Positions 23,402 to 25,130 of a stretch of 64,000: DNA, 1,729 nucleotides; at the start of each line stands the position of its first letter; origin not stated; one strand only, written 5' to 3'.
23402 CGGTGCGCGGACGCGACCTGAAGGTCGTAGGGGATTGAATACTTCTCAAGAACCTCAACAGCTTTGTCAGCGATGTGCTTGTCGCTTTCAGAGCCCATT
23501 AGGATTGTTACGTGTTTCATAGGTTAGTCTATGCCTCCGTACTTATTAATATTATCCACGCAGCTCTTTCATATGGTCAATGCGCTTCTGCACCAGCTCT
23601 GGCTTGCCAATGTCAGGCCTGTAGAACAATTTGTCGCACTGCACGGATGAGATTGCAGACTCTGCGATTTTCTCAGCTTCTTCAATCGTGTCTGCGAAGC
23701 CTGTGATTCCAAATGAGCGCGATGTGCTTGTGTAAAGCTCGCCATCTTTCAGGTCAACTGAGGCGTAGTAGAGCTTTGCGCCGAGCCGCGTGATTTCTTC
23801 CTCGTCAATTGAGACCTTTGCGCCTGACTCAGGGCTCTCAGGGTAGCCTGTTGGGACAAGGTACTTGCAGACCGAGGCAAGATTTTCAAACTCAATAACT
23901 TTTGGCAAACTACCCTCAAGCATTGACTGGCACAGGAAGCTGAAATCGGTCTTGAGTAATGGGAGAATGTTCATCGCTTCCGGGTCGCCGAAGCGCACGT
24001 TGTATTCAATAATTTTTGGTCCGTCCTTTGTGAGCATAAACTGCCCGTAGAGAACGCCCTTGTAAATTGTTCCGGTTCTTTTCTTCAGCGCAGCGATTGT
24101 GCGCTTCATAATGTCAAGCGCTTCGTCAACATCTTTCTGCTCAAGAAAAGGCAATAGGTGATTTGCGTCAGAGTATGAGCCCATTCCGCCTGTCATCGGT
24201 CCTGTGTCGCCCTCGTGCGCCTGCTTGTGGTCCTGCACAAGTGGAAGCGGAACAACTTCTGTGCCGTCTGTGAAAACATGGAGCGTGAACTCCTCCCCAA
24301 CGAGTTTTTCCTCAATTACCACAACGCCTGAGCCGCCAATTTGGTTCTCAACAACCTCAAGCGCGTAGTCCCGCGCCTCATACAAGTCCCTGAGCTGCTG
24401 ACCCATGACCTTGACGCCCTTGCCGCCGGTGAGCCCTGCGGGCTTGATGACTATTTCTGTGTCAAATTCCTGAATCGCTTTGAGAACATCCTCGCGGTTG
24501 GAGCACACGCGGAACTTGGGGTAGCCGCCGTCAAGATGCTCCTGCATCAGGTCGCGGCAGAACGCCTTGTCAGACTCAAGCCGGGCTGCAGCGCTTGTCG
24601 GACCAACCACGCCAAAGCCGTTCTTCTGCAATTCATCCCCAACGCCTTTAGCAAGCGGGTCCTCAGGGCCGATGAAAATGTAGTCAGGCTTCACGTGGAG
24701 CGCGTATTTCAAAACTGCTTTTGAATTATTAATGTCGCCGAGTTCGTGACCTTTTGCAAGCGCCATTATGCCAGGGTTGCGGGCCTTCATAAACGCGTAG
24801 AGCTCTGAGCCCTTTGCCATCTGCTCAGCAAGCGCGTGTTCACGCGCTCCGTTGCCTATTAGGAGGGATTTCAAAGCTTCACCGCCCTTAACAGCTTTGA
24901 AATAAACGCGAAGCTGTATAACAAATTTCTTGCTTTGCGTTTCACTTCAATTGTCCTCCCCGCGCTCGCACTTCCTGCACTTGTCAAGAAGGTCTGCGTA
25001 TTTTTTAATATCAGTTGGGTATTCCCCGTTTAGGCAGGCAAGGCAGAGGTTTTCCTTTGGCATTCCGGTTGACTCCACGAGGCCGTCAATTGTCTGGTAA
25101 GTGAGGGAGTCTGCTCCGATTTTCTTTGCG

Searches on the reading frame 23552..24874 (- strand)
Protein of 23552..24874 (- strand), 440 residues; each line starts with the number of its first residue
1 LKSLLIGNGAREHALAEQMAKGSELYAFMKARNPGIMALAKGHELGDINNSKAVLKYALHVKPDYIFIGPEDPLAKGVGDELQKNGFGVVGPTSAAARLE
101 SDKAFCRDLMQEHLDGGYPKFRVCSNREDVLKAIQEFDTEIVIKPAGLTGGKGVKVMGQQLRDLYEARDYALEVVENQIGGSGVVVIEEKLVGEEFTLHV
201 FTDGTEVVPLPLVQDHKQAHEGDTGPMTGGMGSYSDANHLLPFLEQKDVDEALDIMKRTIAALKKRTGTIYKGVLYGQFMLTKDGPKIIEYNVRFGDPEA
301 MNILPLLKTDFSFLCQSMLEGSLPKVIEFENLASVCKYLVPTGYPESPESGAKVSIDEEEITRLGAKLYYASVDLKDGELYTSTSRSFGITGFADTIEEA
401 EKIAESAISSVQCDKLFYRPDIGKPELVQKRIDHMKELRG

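Call 28: find_homologous_proteins(query=window:23552-24874:-, max_evalue=1e-40)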
Query window:23552-24874:- (440 aa): 7990 proteins with E <= 1e-40 among 8000 candidates; the best 120 are listed.
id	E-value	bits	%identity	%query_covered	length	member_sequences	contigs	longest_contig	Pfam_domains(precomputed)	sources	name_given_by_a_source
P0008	4.7e-292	986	100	100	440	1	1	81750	PF02844.22,PF02843.23,PF01071.25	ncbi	ncbi:MAG: phosphoribosylamine--glycine ligase [archaeon]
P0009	5.4e-235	798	79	100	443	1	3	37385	PF02844.22,PF02843.23,PF01071.25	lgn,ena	-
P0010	7.0e-210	716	71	100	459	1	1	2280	PF02844.22,PF02843.23,PF01071.25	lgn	-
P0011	5.5e-204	696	70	100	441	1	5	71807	PF02844.22,PF02843.23,PF01071.25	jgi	-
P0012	1.8e-201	688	68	100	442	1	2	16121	PF02844.22,PF02843.23,PF01071.25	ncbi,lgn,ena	-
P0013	1.2e-198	679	67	100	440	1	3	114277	PF02844.22,PF02843.23,PF01071.25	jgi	-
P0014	6.5e-194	663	67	100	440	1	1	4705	PF02844.22,PF02843.23,PF01071.25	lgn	-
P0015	5.9e-186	637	64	100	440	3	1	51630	PF02844.22,PF02843.23,PF01071.25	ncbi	ncbi:MAG: phosphoribosylamine--glycine ligase [Candidatus Undinarchaeales archaeon]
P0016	9.0e-185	633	62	100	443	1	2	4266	PF02844.22,PF02843.23,PF01071.25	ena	-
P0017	7.6e-182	623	62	100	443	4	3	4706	PF02844.22,PF02843.23,PF01071.25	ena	-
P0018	1.4e-180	619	62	100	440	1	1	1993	PF02844.22,PF02843.23,PF01071.25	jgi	jgi:phosphoribosylamine--glycine ligase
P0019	3.1e-180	618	62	100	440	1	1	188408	PF02844.22,PF02843.23,PF01071.25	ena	-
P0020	1.1e-178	613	62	100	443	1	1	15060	PF02844.22,PF02843.23,PF01071.25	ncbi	-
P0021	2.0e-177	609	63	99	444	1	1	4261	PF02844.22,PF02843.23,PF01071.25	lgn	-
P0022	9.7e-174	597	59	100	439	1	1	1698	PF02844.22,PF02843.23,PF01071.25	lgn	-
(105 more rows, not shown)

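Call 29: find_encoding_contigs(protein=P0009, flank=10000, max_places=2)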
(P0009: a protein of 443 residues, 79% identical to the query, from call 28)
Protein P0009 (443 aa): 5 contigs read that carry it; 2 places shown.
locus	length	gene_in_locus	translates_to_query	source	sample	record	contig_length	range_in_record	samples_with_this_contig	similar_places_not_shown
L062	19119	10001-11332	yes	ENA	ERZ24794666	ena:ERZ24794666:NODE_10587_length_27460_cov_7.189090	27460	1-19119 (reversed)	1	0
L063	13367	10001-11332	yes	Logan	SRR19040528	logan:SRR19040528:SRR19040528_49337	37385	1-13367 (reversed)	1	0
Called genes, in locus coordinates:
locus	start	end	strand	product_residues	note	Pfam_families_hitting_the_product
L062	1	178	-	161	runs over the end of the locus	-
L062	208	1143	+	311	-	PF01259:SAICAR_synt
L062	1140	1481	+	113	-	-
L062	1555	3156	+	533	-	PF06418:CTP_synth_N, PF00117:GATase, PF07722:Peptidase_C26 (faint)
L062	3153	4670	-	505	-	PF08903:DUF1846, PF20921:DUF1846_C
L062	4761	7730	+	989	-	PF02700:PurS (faint), PF18072:FGAR-AT_linker, PF00586:AIRS, PF02769:AIRS_C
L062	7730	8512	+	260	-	PF13507:GATase_5, PF07685:GATase_3 (weak)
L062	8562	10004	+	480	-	PF13522:GATase_6, PF13537:GATase_7, PF00156:Pribosyltran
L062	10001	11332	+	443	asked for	PF02844:GARS_N, PF01071:GARS_A, PF02843:GARS_C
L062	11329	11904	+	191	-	PF00731:AIRC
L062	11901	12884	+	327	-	PF00586:AIRS, PF02769:AIRS_C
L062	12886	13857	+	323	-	PF02540:NAD_synthase, PF06508:QueC (faint), PF00958:GMP_synt_C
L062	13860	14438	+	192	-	PF00117:GATase, PF07722:Peptidase_C26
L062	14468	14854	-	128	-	-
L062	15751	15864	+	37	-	-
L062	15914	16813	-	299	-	PF22082:TtuA_LIM_N, PF01171:ATP_bind_3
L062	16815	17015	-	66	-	PF02597:ThiS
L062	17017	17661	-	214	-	-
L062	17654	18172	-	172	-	PF01994:Trm56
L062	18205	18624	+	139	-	-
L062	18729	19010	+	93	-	PF17723:RHH_8 (weak)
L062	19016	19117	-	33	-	?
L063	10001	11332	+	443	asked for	PF02844:GARS_N, PF01071:GARS_A, PF02843:GARS_C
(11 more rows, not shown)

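Call 30: find_encoding_contigs(protein=P0011, flank=10000, max_places=2)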
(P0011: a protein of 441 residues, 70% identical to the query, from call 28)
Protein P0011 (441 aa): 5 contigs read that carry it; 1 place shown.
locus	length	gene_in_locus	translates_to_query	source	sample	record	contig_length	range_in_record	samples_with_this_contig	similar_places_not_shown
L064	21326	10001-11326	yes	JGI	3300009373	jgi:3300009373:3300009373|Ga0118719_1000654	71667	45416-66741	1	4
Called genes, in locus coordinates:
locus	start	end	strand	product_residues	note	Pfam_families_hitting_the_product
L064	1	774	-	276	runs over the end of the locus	PF00763:THF_DHG_CYH, PF02882:THF_DHG_CYH_C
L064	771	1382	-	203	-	PF00551:Formyl_trans_N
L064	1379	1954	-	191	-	PF01812:5-FTHF_cyc-lig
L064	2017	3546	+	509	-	PF02142:MGS, PF01808:AICARFT_IMPCHas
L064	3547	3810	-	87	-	-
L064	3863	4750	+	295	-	PF01259:SAICAR_synt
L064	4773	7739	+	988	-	PF02700:PurS (faint), PF18072:FGAR-AT_linker, PF00586:AIRS, PF02769:AIRS_C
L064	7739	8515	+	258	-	PF13507:GATase_5, PF07685:GATase_3 (weak)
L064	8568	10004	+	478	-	PF13522:GATase_6, PF13537:GATase_7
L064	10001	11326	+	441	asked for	PF02844:GARS_N, PF01071:GARS_A, PF02843:GARS_C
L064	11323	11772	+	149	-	PF00731:AIRC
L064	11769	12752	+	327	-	PF00586:AIRS, PF02769:AIRS_C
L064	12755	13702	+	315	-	PF02540:NAD_synthase (faint), PF01171:ATP_bind_3 (weak), PF00958:GMP_synt_C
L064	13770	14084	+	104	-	-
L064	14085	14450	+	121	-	-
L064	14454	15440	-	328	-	-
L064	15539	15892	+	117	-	-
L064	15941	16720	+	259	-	PF01791:DeoC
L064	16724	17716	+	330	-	PF08240:ADH_N, PF16912:Glu_dehyd_C, PF00107:ADH_zinc_N, PF13602:ADH_zinc_N_2 (weak)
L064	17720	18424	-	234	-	PF01694:Rhomboid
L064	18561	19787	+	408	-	PF00149:Metallophos, PF12850:Metallophos_2 (weak)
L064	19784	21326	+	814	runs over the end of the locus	PF02463:SMC_N, PF13304:AAA_21 (faint), PF13476:AAA_23, PF13555:AAA_29 (weak)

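Call 31: find_encoding_contigs(protein=P0013, flank=10000, max_places=2)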
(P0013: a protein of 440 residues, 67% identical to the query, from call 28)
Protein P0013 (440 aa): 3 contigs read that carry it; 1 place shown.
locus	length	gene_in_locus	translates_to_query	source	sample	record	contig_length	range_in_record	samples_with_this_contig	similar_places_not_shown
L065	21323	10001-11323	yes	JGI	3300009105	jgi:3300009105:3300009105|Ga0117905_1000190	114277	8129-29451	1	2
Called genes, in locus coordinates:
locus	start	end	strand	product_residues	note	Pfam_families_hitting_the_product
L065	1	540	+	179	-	-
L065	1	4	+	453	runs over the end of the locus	PF01336:tRNA_anti-codon, PF00152:tRNA-synt_2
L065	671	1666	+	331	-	PF00892:EamA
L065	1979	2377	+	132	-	-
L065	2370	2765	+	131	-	PF11969:DcpS_C, PF01230:HIT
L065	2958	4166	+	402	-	PF00999:Na_H_Exchanger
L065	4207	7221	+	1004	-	PF02700:PurS (faint), PF18072:FGAR-AT_linker (weak), PF00586:AIRS, PF02769:AIRS_C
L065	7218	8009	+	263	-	PF13507:GATase_5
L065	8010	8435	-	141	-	-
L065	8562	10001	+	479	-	PF13522:GATase_6, PF13537:GATase_7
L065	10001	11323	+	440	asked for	PF02844:GARS_N, PF01071:GARS_A, PF02843:GARS_C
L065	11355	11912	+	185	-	PF00731:AIRC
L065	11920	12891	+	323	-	PF00586:AIRS, PF02769:AIRS_C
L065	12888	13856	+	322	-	PF02540:NAD_synthase, PF06508:QueC (faint), PF00958:GMP_synt_C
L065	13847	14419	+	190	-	PF00117:GATase, PF07722:Peptidase_C26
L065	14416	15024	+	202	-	PF00551:Formyl_trans_N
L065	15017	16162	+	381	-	PF06849:DUF1246, PF06973:DUF1297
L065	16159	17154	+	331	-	PF06849:DUF1246, PF06973:DUF1297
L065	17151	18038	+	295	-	PF01259:SAICAR_synt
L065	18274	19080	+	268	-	PF11495:TrmB_EBD_N (weak)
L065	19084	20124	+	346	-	PF01901:O_anti_polymase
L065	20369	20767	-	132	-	-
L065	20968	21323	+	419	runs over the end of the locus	PF00999:Na_H_Exchanger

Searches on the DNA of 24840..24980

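Call 76: search_rna_families(source=window, start=24840, end=24980, threshold=evalue, max_evalue=1)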
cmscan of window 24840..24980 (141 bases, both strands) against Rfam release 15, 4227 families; matches with E-value up to 1: 1.
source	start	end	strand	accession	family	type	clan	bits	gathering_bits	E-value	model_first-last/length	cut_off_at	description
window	24896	24951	+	RF00131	mir-30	Gene; miRNA;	-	21.2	50.2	0.011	1-77/77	no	mir-30 microRNA precursor family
